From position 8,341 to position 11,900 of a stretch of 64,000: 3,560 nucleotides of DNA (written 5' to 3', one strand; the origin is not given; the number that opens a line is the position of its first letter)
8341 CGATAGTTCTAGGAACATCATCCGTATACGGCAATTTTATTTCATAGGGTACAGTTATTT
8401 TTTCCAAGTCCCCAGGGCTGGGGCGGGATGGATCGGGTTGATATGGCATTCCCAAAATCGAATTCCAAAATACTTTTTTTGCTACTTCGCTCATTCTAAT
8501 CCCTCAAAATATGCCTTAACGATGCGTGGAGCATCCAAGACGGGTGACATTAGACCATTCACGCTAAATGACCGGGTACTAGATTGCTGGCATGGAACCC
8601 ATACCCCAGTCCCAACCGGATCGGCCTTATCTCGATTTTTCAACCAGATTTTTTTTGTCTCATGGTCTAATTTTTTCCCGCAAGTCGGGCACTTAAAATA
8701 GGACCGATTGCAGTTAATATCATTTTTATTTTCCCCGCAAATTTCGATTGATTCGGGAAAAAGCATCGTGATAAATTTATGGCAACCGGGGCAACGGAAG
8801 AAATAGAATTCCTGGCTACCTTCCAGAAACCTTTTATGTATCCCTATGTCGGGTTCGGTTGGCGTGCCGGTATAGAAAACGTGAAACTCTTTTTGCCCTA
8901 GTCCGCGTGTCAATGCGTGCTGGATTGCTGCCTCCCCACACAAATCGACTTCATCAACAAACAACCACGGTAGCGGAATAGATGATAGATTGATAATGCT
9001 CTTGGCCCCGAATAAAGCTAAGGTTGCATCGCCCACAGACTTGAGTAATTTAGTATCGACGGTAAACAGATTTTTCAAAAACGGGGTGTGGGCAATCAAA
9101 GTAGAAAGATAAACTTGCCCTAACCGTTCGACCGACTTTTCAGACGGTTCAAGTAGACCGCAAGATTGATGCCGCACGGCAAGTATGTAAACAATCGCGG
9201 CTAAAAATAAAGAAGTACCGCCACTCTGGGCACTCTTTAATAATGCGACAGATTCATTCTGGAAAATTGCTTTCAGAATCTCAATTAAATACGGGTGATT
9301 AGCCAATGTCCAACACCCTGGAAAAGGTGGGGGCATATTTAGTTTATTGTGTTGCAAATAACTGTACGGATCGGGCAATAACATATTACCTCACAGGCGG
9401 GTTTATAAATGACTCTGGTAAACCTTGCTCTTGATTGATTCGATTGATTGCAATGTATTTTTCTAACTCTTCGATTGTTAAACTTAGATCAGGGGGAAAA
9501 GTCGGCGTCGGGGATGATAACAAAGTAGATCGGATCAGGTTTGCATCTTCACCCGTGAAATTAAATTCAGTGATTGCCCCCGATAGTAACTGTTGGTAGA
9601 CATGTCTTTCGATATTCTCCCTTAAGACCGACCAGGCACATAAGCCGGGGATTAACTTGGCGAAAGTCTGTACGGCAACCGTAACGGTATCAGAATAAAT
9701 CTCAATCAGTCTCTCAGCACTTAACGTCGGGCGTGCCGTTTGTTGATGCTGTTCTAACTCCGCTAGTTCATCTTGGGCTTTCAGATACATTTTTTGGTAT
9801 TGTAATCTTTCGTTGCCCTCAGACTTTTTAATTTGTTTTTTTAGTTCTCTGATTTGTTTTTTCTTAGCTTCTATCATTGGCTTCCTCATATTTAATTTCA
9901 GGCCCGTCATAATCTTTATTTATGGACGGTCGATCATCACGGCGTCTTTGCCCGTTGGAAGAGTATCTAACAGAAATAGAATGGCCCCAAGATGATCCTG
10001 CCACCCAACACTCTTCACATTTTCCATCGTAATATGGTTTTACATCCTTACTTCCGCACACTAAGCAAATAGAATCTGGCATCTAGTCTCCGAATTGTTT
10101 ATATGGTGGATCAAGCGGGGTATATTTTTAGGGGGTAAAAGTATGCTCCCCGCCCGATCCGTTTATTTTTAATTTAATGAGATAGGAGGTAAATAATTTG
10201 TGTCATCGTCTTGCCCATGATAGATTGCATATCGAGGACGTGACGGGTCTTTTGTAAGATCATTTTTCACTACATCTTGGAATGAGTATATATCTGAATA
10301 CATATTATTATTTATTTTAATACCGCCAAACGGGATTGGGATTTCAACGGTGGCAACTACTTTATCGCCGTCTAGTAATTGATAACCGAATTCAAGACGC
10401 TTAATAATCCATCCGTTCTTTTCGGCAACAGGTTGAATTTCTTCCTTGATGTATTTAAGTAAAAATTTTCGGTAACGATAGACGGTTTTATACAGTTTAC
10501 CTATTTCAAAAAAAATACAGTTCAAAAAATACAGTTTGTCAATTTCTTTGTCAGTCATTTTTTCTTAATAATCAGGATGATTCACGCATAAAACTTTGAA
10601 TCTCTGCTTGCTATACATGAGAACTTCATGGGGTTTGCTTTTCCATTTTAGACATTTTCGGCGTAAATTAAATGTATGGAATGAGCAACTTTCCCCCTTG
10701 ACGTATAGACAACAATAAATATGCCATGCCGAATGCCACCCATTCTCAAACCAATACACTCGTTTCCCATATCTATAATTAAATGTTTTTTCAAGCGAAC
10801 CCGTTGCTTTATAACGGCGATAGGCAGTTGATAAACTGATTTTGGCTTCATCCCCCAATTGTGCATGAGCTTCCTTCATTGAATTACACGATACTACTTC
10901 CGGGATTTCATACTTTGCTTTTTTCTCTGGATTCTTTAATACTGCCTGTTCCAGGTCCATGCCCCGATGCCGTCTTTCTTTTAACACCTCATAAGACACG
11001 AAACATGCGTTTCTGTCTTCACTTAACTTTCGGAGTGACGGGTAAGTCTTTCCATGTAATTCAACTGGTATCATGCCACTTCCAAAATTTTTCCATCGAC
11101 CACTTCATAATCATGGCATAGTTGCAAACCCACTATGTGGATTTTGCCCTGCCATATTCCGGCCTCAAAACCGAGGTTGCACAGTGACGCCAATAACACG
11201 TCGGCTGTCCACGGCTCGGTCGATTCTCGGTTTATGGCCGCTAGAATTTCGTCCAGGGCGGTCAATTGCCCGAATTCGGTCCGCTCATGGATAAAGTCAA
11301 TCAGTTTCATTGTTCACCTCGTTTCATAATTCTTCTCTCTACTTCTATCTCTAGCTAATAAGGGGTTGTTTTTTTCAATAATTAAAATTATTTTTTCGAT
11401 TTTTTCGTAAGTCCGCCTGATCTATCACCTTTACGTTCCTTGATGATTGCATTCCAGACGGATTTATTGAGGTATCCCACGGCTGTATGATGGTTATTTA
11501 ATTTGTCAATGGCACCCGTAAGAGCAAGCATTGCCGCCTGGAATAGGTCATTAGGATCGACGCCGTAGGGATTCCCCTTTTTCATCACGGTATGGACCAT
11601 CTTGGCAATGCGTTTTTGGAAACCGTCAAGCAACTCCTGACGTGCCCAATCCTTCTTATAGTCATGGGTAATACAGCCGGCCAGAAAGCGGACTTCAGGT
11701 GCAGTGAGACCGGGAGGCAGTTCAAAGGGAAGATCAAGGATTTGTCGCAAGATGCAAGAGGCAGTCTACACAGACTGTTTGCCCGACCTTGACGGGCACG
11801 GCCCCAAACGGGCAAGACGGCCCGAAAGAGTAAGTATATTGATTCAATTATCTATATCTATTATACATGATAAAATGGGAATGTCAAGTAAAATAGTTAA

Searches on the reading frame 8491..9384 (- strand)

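Call 16: search_protein_families(library=pfam, proteins=[window:8491-9384:-], max_evalue=0.01)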
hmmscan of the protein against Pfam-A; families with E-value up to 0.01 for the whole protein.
window:8491-9384:- (297 aa): 1 family
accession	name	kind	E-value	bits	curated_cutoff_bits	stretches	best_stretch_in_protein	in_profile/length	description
PF05876.18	GpA_ATPase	-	2.7e-24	86.6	25.6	1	22-246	4-240/247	Phage terminase large subunit gpA, ATPase domain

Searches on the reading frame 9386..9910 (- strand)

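Call 16: search_protein_families(library=pfam, proteins=[window:9386-9910:-], max_evalue=0.01)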
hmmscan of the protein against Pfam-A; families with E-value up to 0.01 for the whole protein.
window:9386-9910:- (174 aa): 1 family
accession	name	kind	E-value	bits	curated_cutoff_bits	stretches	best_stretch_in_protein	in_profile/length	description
PF06156.18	YabA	-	0.0039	18.2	30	1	12-85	16-90/103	Initiation control protein YabA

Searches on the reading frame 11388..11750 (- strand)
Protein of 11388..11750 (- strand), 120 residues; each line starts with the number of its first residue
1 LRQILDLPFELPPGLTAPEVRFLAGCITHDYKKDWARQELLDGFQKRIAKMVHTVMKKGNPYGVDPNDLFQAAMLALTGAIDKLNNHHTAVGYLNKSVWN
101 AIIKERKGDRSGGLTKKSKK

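Call 16: search_protein_families(library=pfam, proteins=[window:11388-11750:-], max_evalue=0.01)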
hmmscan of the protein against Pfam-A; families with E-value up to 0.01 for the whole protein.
window:11388-11750:- (120 aa): 1 family
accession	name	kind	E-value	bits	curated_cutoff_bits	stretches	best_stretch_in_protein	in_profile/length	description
PF04542.20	Sigma70_r2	-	4.4e-06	26.8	24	1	48-107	5-66/71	Sigma-70 region 2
